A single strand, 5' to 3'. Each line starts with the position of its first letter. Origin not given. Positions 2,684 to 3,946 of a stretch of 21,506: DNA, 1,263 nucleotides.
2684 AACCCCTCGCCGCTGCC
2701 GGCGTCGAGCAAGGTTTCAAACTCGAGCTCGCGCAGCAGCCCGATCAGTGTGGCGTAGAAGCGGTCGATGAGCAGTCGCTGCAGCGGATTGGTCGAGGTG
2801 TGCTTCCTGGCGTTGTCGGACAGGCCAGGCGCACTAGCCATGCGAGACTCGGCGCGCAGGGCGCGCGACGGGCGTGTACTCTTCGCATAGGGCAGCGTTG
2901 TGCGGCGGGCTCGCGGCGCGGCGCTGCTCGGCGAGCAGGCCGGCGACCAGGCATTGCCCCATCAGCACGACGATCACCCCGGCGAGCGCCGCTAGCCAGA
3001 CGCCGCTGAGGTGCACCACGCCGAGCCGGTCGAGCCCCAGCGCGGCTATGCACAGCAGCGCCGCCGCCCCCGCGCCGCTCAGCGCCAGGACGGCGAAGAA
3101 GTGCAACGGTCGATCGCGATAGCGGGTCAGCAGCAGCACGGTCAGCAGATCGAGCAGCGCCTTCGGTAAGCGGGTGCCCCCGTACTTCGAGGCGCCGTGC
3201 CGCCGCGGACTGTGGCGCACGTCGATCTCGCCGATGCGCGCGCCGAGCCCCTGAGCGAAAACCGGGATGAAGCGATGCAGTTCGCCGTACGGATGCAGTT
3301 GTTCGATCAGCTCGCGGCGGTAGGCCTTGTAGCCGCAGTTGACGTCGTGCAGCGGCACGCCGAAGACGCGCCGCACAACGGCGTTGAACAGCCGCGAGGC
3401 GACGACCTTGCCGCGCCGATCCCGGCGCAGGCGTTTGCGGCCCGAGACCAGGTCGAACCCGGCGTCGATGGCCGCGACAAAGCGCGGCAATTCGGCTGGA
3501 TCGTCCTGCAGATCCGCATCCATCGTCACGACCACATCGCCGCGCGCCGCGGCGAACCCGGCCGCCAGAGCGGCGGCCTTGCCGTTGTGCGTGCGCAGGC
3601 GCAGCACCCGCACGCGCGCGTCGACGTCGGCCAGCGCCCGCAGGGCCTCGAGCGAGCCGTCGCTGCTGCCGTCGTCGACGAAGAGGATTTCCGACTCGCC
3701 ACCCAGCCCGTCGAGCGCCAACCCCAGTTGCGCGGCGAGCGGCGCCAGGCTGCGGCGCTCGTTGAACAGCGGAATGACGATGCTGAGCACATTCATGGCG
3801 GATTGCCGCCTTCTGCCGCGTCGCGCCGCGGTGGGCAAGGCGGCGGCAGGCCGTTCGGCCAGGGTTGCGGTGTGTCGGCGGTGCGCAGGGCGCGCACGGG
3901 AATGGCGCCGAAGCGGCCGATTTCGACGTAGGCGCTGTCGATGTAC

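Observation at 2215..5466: Translationally coupled GT-C membrane glycosyltransferase, ArnC/GtrB-like GT2 and SAM-methyltransferase module, convergent with a LamG protein carrying a Pro/Ala-rich linker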

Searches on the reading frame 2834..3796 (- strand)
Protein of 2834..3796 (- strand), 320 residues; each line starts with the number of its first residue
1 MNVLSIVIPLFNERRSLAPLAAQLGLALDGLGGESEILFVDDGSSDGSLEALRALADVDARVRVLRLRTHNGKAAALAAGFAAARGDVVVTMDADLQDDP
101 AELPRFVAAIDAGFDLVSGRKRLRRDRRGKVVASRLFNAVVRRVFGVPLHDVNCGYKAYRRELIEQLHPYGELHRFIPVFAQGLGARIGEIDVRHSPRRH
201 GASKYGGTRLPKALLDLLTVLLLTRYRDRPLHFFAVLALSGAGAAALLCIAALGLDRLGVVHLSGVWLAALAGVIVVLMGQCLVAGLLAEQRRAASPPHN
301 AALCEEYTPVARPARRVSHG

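Call 3: search_protein_families(library=pfam, proteins=[window:2834-3796:-], max_evalue=0.01)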
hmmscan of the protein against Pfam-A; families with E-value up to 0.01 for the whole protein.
window:2834-3796:- (320 aa): 5 families
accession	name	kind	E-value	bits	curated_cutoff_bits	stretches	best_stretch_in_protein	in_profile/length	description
PF00535.33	Glycos_transf_2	-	1.1e-29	104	23.3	1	5-166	1-166/168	Glycosyl transferase family 2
PF13641.12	Glyco_tranf_2_3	-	6.3e-07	30.1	27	1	4-132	3-132/230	Glycosyltransferase like family 2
PF13506.12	Glyco_transf_21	-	0.00022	21.2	21.7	1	68-130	13-76/174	Glycosyl transferase family 21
PF13704.12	Glyco_tranf_2_4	-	0.00038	21.3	27.5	1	33-95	18-81/98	Glycosyl transferase family 2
PF10111.15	Glyco_tranf_2_2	-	0.00057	19.9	27.3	1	34-96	29-92/276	Glycosyltransferase like family 2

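Call 4: search_protein_families(library=ncbifam, proteins=[window:2834-3796:-], max_evalue=0.01)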
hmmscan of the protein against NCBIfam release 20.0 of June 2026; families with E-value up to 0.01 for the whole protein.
window:2834-3796:- (320 aa): 19 families
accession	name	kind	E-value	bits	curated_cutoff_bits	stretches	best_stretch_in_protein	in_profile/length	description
NF007986.1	PRK10714.1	equivalog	4.5e-50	170.5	529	1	3-290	7-291/316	undecaprenyl-phosphate 4-deoxy-4-formamido-L-arabinose transferase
NF047588.1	GlcsyltransPgfSStrep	equivalog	4.9e-33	114.7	500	1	4-253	3-248/308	glycosyltransferase PgfS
TIGR03937.1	PgaC_IcaA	equivalog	8.7e-14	51.3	422.3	1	3-100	46-140/407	poly-beta-1,6-N-acetyl-D-glucosamine synthase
TIGR03965.1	mycofact_glyco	equivalog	4.4e-13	48.9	280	1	4-120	76-190/467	mycofactocin biosynthesis glycosyltransferase MftF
NF041391.1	DPhHxTase_Halo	equivalog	1.1e-12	47.4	375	1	33-167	23-153/213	dolichyl-phosphate hexose transferase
TIGR04182.1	glyco_TIGR04182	equivalog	1.3e-12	47.8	325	1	5-289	3-279/293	S-layer glycoprotein N-glycosyltransferase AglJ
NF041875.1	EPS_EpsD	equivalog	2.4e-11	43.6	370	1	4-113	1-107/325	exopolysaccharide biosynthesis glycosyltransferase EpsD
TIGR04283.1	glyco_like_mftF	equivalog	2.8e-10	40.1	182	1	4-97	1-84/221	TIGR04283 family arsenosugar biosynthesis glycosyltransferase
NF010496.0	PRK13915.1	equivalog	9.6e-10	38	262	1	4-101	33-132/307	glucosyl-3-phosphoglycerate synthase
NF007482.0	PRK10073.1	equivalog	2.1e-09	36.8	423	1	2-98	6-98/334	glycosyltransferase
NF045692.1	OglycostaseCruG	equivalog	2e-08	33.6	600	1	3-119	42-162/386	2'-O-glycosyltransferase CruG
NF047683.1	TeichurnBiosyTuaG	equivalog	5e-07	29.6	400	1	32-104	33-105/252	teichuronic acid biosynthesis protein TuaG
TIGR04242.1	nodulat_NodC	equivalog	3.5e-06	26.2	550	1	5-98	51-144/395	chitooligosaccharide synthase NodC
NF050819.1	PolSacchBiosHfsG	equivalog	1e-05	24.9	500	1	4-111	14-118/302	polysaccharide biosynthesis protein HfsG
TIGR03469.1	HpnB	hypoth_equivalog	6.6e-05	22.1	379.25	1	6-124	48-175/386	hopene-associated glycosyltransferase HpnB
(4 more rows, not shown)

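Call 31: search_solved_structures(query=window:2834-3796:-, max_evalue=0.001)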
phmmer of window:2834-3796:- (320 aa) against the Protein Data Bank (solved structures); distinct sequences matched with E-value up to 0.001: 18.
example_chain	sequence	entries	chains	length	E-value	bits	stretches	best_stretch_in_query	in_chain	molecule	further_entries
9bhc_C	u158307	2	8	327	1.8e-47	165.1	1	4-290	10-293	Undecaprenyl-phosphate 4-deoxy-4-formamido-L-arabinose transferase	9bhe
8vxh_A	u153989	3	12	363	2.5e-47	164.6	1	4-290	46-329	Undecaprenyl-phosphate 4-deoxy-4-formamido-L-arabinose transferase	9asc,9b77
9hwj_A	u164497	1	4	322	6.1e-46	160.1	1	4-268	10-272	Undecaprenyl-phosphate 4-deoxy-4-formamido-L-arabinose transferase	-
5eke_A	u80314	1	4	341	4.8e-22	81.6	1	4-280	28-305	Uncharacterized glycosyltransferase sll0501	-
5ekp_C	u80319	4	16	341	3e-21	79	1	4-280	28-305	Uncharacterized glycosyltransferase sll0501 | Glycosyltransferase sll0501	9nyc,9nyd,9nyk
9nye_A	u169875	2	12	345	3.1e-21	78.9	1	4-280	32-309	Glycosyltransferase sll0501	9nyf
5mlz_A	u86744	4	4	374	1.7e-20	76.5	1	4-242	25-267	Dolichol monophosphate mannose synthase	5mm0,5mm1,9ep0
7pdo_A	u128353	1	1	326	4.4e-08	35.7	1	3-124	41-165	Glucosyl-3-phosphoglycerate synthase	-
7p5l_A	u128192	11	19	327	4.5e-08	35.7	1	3-124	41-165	Glucosyl-3-phosphoglycerate synthase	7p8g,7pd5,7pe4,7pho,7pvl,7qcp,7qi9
3e25_A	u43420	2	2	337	5.2e-07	32.2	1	3-115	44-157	Putative uncharacterized protein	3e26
4y6n_A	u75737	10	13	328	5.4e-07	32.2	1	3-115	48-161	Glucosyl-3-phosphoglycerate synthase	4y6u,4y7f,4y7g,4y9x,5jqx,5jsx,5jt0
4ddz_A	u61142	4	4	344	5.7e-07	32.1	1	3-115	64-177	GLUCOSYL-3-PHOSPHOGLYCERATE SYNTHASE (GpgS) | Glucosyl-3-phosphoglycerate synthase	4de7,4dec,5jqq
3ckj_A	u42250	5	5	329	6.8e-07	31.9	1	3-110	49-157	Putative uncharacterized protein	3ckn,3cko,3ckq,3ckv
5hea_A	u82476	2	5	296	2.5e-05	26.7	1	3-116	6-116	Putative glycosyltransferase (GalT1)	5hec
2z86_A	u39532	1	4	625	3.8e-05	26.1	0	3-123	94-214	Chondroitin synthase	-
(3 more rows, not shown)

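Call 67: search_solved_structures(query=window:2834-3796:-, max_evalue=1e-40, show_alignments=1)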
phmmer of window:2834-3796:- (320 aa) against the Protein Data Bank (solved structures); distinct sequences matched with E-value up to 1e-40: 3.
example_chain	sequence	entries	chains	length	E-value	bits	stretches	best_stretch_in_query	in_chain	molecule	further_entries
9bhc_C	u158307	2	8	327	1.8e-47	165.1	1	4-290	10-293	Undecaprenyl-phosphate 4-deoxy-4-formamido-L-arabinose transferase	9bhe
8vxh_A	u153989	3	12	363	2.5e-47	164.6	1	4-290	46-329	Undecaprenyl-phosphate 4-deoxy-4-formamido-L-arabinose transferase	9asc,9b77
9hwj_A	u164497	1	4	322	6.1e-46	160.1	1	4-268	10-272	Undecaprenyl-phosphate 4-deoxy-4-formamido-L-arabinose transferase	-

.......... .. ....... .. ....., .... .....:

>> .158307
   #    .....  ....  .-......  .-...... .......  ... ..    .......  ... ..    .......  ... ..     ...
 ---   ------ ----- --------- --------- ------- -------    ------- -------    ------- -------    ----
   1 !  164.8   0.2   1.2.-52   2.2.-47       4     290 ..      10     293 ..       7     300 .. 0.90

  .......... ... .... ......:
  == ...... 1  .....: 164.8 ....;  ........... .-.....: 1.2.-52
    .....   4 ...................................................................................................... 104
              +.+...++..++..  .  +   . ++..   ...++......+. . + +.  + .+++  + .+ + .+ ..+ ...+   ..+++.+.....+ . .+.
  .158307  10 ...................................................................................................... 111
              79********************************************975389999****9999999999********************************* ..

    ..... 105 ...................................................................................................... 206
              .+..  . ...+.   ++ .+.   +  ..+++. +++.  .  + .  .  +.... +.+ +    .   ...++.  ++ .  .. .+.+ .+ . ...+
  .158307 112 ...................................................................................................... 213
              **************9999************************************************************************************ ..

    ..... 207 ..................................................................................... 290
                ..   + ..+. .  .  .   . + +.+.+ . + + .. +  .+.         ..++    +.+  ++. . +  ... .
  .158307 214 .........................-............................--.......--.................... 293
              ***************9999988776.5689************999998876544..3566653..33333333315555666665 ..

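Call 84: find_homologous_proteins(query=window:2834-3796:-, max_evalue=1e-20)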
Query window:2834-3796:- (320 aa): 7417 proteins with E <= 1e-20 among 8000 candidates; the best 120 are listed.
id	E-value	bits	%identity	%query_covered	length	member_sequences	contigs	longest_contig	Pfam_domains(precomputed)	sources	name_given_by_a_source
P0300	1.4e-201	686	100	100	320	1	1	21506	PF13641.13,PF00535.33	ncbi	ncbi:MAG: glycosyltransferase family 2 protein [bacterium]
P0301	6.0e-128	444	69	100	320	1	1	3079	PF00535.33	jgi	jgi:glycosyltransferase involved in cell wall biosynthesis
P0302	2.6e-125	436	70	96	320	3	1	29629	PF13641.13,PF00535.33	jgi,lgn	-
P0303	3.0e-113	396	60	100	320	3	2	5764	PF13641.13,PF00535.33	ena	-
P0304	8.3e-95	335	56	99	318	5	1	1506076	PF13641.13,PF00535.33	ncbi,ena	-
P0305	1.5e-87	312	53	92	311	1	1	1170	PF10111.15,PF00535.33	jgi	jgi:glycosyltransferase involved in cell wall biosynthesis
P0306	1.2e-86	309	54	91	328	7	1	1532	PF00535.33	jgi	jgi:glycosyltransferase involved in cell wall biosynthesis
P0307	3.5e-86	307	52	92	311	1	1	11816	PF10111.15,PF00535.33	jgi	jgi:glycosyltransferase involved in cell wall biosynthesis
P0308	1.1e-85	306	52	92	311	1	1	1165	PF10111.15,PF00535.33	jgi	-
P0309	1.9e-84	301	55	77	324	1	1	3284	PF13641.13,PF00535.33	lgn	-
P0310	4.4e-84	300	54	90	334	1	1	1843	PF10111.15,PF00535.33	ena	-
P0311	1.7e-83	298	53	91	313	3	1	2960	PF00535.33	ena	-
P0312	3.4e-83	297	51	95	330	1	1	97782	PF10111.15,PF00535.33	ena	-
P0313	3.6e-83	297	55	90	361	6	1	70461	PF00535.33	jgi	jgi:glycosyltransferase involved in cell wall biosynthesis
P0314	4.4e-83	297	52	91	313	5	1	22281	PF10111.15,PF13641.13,PF00535.33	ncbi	-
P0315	4.9e-83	297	52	92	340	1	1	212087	PF00535.33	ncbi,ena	-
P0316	6.9e-83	296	53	93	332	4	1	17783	PF00535.33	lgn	-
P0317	8.3e-83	296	57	78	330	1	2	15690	PF13641.13,PF00535.33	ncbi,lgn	-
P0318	9.5e-83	296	50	94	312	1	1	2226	PF00535.33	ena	-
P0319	1.9e-82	295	52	90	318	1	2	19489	PF10111.15,PF13641.13,PF00535.33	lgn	-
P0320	2.0e-82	295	53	91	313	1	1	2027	PF13641.13,PF00535.33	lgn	-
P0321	2.6e-82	294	57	74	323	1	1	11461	PF10111.15,PF00535.33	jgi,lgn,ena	-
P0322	2.8e-82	294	49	94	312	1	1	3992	PF10111.15,PF00535.33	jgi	jgi:glycosyltransferase involved in cell wall biosynthesis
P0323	3.6e-82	294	51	94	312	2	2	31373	PF13641.13,PF00535.33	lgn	-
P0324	3.7e-82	294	52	90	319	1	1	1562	PF13641.13,PF00535.33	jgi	jgi:glycosyltransferase involved in cell wall biosynthesis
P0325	5.4e-82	293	58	69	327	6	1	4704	PF13641.13,PF00535.33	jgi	jgi:glycosyltransferase involved in cell wall biosynthesis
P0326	6.4e-82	293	51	91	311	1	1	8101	PF13641.13,PF00535.33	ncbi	ncbi:MAG: glycosyltransferase family 2 protein [Candidatus Latescibacterota bacterium]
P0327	6.4e-82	293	56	78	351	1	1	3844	PF10111.15,PF13641.13,PF00535.33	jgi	jgi:glycosyltransferase involved in cell wall biosynthesis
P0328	8.0e-82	293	55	74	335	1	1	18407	PF13641.13,PF00535.33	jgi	-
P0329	8.5e-82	293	50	94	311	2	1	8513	PF10111.15,PF13641.13,PF00535.33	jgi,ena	-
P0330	8.7e-82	293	52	91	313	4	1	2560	PF10111.15,PF13641.13,PF00535.33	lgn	-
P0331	9.0e-82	293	58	72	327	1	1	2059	PF10111.15,PF13641.13,PF00535.33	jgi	jgi:glycosyltransferase involved in cell wall biosynthesis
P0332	9.2e-82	293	50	96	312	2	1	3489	PF10111.15,PF00535.33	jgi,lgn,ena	-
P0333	1.1e-81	292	54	90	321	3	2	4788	PF13641.13,PF00535.33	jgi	jgi:glycosyltransferase involved in cell wall biosynthesis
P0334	1.3e-81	292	52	91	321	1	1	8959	PF10111.15,PF00535.33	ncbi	-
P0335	1.3e-81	292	55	87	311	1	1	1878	PF13641.13,PF26629.1,PF00535.33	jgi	jgi:glycosyltransferase involved in cell wall biosynthesis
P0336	1.5e-81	292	61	70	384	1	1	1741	PF13641.13,PF00535.33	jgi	jgi:glycosyltransferase involved in cell wall biosynthesis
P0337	2.0e-81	291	50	94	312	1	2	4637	PF10111.15,PF13641.13,PF00535.33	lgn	-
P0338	2.1e-81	291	52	95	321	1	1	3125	PF13641.13,PF00535.33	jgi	jgi:glycosyltransferase involved in cell wall biosynthesis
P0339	2.2e-81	291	54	90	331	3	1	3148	PF00535.33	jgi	-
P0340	2.4e-81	291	54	88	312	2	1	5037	PF13641.13,PF00535.33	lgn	-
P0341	2.7e-81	291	51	95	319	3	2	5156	PF00535.33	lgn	-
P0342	2.9e-81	291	51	91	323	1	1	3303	PF10111.15,PF13641.13,PF00535.33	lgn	-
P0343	3.1e-81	291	57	77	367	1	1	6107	PF10111.15,PF00535.33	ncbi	-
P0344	3.4e-81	291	59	75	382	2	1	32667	PF00535.33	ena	-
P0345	3.5e-81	291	51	91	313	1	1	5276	PF10111.15,PF00535.33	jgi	jgi:glycosyltransferase involved in cell wall biosynthesis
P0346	3.5e-81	291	51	91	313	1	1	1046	PF10111.15,PF13641.13,PF00535.33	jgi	jgi:glycosyltransferase involved in cell wall biosynthesis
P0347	3.6e-81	291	56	78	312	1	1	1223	PF13641.13,PF00535.33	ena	-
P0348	3.7e-81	291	49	94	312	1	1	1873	PF10111.15,PF00535.33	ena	-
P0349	4.2e-81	290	54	91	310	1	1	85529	PF13641.13,PF26629.1,PF00535.33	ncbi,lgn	-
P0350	4.3e-81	290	48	99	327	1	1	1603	PF10111.15,PF13641.13,PF00535.33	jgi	jgi:glycosyltransferase involved in cell wall biosynthesis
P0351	4.7e-81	290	51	90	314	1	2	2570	PF13641.13,PF00535.33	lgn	-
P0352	5.1e-81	290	51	93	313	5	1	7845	PF00535.33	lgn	-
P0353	5.7e-81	290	55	74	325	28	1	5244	PF13641.13,PF00535.33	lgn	-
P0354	6.5e-81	290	54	90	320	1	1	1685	PF13641.13,PF00535.33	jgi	jgi:glycosyltransferase involved in cell wall biosynthesis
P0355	6.8e-81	290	56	79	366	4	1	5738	PF00535.33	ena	-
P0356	7.1e-81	290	50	93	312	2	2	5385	PF13641.13,PF00535.33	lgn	-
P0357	8.0e-81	290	50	90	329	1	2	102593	PF10111.15,PF13641.13,PF00535.33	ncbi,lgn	-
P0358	8.4e-81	289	50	94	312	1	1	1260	PF13641.13,PF00535.33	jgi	jgi:glycosyltransferase involved in cell wall biosynthesis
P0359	8.5e-81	289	50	94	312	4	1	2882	PF13641.13,PF00535.33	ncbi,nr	ncbi:MAG TPA: glycosyltransferase [Candidatus Methylomirabilis sp.]|nr:glycosyltransferase [Candidat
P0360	8.6e-81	289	50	94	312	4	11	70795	PF10111.15,PF13641.13,PF00535.33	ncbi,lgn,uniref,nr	ncbi:glycosyltransferase family 2 protein [Candidatus Methylomirabilis sp.]|uniref:Glycosyltransfera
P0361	8.8e-81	289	53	83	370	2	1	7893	PF10111.15,PF13641.13,PF00535.33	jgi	jgi:glycosyltransferase involved in cell wall biosynthesis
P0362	9.0e-81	289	52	91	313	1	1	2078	PF10111.15,PF13641.13,PF00535.33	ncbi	-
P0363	1.0e-80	289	51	94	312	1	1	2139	PF13641.13,PF00535.33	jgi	-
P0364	1.1e-80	289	52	91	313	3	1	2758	PF13641.13,PF00535.33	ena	-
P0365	1.1e-80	289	48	92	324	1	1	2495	PF00535.33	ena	-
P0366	1.2e-80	289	49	94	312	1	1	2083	PF00535.33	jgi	jgi:glycosyltransferase involved in cell wall biosynthesis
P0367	1.2e-80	289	51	93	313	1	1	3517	PF10111.15,PF13641.13,PF00535.33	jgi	jgi:glycosyltransferase involved in cell wall biosynthesis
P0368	1.3e-80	289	51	90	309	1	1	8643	PF13641.13,PF00535.33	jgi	-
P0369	1.7e-80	288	49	91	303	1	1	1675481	PF13641.13,PF00535.33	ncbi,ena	-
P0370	1.8e-80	288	58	73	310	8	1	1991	PF10111.15,PF00535.33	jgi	jgi:glycosyltransferase involved in cell wall biosynthesis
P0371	1.9e-80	288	49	94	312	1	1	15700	PF13641.13,PF00535.33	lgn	-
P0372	1.9e-80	288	50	90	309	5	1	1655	PF13641.13,PF00535.33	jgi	jgi:glycosyltransferase involved in cell wall biosynthesis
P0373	1.9e-80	288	54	90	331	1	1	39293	PF10111.15,PF13641.13,PF00535.33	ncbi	-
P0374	1.9e-80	288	51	93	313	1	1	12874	PF13641.13,PF00535.33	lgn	-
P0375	2.1e-80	288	52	95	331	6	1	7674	PF13641.13,PF00535.33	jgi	-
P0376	2.1e-80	288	53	90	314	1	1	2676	PF00535.33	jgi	jgi:glycosyltransferase involved in cell wall biosynthesis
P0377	2.4e-80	288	53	90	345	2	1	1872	PF10111.15,PF13641.13,PF00535.33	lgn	-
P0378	2.7e-80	288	55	73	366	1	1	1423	PF10111.15,PF13641.13,PF00535.33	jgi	jgi:glycosyltransferase involved in cell wall biosynthesis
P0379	2.8e-80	288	48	92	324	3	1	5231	PF10111.15,PF00535.33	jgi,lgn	jgi:glycosyltransferase involved in cell wall biosynthesis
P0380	3.1e-80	288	53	91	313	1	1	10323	PF13641.13,PF00535.33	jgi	jgi:glycosyltransferase involved in cell wall biosynthesis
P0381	3.1e-80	288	53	91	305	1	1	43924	PF00535.33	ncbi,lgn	-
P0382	3.2e-80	288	50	90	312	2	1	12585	PF10111.15,PF13641.13,PF00535.33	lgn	-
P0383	3.2e-80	288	60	72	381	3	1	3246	PF00535.33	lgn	-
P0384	3.3e-80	287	55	80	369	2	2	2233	PF10111.15,PF13641.13,PF00535.33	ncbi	-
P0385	3.4e-80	287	49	92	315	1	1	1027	PF13641.13,PF00535.33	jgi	jgi:glycosyltransferase involved in cell wall biosynthesis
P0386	3.4e-80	287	49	92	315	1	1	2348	PF13641.13,PF00535.33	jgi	jgi:glycosyltransferase involved in cell wall biosynthesis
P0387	3.5e-80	287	50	90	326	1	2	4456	PF13641.13,PF00535.33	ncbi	-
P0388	3.6e-80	287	51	91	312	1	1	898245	PF10111.15,PF00535.33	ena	-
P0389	3.7e-80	287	50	93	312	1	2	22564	PF13641.13,PF00535.33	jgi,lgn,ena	jgi:glycosyltransferase involved in cell wall biosynthesis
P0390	4.4e-80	287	55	73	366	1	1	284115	PF10111.15,PF13641.13,PF00535.33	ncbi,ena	-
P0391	4.7e-80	287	50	94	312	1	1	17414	PF00535.33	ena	-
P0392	5.2e-80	287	51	90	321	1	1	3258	PF10111.15,PF13641.13,PF00535.33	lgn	-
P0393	5.4e-80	287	49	94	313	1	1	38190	PF10111.15,PF26629.1,PF00535.33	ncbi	ncbi:glycosyltransferase family 2 protein [Candidatus Latescibacterota bacterium]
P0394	6.2e-80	287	58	74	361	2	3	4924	PF10111.15,PF13641.13,PF00535.33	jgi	jgi:glycosyltransferase involved in cell wall biosynthesis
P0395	6.2e-80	287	57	72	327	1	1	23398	PF13641.13,PF00535.33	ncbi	-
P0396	6.6e-80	286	52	91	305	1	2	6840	PF00535.33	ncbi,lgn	ncbi:MAG: glycosyltransferase family 2 protein [Gemmatimonadota bacterium]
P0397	6.7e-80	286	56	71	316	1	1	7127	PF13641.13,PF00535.33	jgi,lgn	jgi:glycosyltransferase involved in cell wall biosynthesis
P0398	6.9e-80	286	57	76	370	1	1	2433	PF10111.15,PF13641.13,PF00535.33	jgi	jgi:glycosyltransferase involved in cell wall biosynthesis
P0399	7.1e-80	286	60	72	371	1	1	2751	PF10111.15,PF13641.13,PF00535.33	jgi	jgi:glycosyltransferase involved in cell wall biosynthesis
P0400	7.4e-80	286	53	90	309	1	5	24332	PF13641.13,PF00535.33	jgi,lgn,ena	jgi:glycosyltransferase involved in cell wall biosynthesis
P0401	7.6e-80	286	56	79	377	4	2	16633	PF10111.15,PF13641.13,PF00535.33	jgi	jgi:glycosyltransferase involved in cell wall biosynthesis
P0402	7.6e-80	286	57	72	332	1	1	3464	PF10111.15,PF13641.13,PF00535.33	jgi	jgi:glycosyltransferase involved in cell wall biosynthesis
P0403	8.1e-80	286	54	78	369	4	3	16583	PF13641.13,PF00535.33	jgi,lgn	jgi:glycosyltransferase involved in cell wall biosynthesis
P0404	8.4e-80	286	47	94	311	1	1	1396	PF10111.15,PF13641.13,PF00535.33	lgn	-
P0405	8.6e-80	286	53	90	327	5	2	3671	PF10111.15,PF13641.13,PF00535.33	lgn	-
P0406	8.8e-80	286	55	77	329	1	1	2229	PF10111.15,PF13641.13,PF00535.33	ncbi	ncbi:MAG: glycosyltransferase family 2 protein [Phycisphaerae bacterium]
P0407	9.0e-80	286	49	94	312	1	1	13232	PF13641.13,PF00535.33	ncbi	-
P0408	9.3e-80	286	53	90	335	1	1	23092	PF10111.15,PF13641.13,PF00535.33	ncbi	ncbi:MAG: glycosyltransferase family 2 protein [Thermoanaerobaculia bacterium]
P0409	9.5e-80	286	49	94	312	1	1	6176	PF10111.15,PF13641.13,PF00535.33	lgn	-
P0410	1.0e-79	286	50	94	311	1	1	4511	PF13641.13,PF00535.33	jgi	jgi:glycosyltransferase involved in cell wall biosynthesis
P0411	1.0e-79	286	49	94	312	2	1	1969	PF13641.13,PF00535.33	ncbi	-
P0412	1.2e-79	286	46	99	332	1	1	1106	PF00535.33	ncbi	-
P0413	1.2e-79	286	58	73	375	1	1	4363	PF10111.15,PF13641.13,PF00535.33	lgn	-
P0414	1.2e-79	286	54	84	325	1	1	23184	PF10111.15,PF00535.33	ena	-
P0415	1.2e-79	286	47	94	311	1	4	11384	PF10111.15,PF13641.13,PF00535.33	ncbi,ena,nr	ncbi:MAG TPA: glycosyltransferase family 2 protein [Anaerolineales bacterium]|nr:glycosyltransferase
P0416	1.3e-79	286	54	90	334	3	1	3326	PF10111.15,PF13641.13,PF00535.33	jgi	-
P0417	1.3e-79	286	55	83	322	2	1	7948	PF13641.13,PF00535.33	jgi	jgi:glycosyltransferase involved in cell wall biosynthesis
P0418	1.4e-79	285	52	90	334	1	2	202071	PF10111.15,PF00535.33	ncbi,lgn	-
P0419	1.4e-79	285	59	72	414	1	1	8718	PF10111.15,PF13641.13,PF00535.33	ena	-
